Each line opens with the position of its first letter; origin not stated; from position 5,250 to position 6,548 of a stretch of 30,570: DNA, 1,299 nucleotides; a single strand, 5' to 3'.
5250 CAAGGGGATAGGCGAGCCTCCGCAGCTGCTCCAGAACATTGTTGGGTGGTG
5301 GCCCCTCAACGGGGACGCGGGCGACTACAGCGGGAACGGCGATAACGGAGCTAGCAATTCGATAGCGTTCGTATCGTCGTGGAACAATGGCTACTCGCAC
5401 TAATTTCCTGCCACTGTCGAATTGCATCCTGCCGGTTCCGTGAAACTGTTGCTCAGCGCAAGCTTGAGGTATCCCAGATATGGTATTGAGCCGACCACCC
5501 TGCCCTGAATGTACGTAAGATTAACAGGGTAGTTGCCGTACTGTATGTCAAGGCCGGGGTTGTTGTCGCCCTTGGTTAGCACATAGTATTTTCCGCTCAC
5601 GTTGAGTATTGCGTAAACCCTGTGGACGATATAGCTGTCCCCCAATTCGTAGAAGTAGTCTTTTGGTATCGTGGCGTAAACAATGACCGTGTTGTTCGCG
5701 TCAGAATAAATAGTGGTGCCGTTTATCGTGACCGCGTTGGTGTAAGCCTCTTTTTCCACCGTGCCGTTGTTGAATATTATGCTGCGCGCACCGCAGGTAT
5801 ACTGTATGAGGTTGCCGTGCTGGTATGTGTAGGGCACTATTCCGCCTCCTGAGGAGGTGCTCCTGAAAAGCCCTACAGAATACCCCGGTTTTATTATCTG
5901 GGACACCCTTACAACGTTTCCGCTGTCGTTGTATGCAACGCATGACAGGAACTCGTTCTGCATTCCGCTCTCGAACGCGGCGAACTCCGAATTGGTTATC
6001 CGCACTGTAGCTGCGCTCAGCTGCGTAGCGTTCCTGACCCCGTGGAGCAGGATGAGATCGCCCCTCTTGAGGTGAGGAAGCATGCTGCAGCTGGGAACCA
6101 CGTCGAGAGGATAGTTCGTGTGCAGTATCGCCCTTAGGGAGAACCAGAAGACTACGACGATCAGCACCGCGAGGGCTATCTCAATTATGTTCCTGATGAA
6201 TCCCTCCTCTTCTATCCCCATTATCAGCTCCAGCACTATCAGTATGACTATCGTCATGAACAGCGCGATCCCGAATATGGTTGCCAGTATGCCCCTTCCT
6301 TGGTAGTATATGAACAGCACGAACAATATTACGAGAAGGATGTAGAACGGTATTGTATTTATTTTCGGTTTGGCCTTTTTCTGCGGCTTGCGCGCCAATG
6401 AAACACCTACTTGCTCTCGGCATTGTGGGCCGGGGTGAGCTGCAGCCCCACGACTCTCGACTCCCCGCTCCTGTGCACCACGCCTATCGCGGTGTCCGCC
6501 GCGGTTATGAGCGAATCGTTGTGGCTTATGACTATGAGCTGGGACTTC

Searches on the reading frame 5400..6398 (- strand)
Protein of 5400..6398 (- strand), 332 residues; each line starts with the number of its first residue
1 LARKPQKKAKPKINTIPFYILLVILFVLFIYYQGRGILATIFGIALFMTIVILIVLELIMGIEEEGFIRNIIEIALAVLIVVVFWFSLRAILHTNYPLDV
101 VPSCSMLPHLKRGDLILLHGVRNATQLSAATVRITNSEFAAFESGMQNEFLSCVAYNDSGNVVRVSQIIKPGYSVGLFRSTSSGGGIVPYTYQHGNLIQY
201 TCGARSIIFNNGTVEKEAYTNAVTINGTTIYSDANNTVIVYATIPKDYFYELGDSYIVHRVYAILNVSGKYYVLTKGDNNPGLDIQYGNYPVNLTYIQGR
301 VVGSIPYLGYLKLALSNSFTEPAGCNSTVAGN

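Call 5: search_protein_families(library=ncbifam, proteins=[window:5400-6398:-])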
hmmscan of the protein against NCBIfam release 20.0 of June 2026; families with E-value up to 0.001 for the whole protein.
window:5400-6398:- (332 aa): 3 families
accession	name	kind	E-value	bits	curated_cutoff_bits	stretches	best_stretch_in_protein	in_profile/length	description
TIGR02228.1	sigpep_I_arch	equivalog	3.1e-14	53.1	51.85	2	247-314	75-132/158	signal peptidase I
NF046067.1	SigPepSipWBacil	equivalog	2e-05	24.3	190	1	249-312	77-137/189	signal peptidase I SipW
TIGR02227.1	sigpep_I_bact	equivalog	0.00049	20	47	0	78-124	5-48/162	signal peptidase I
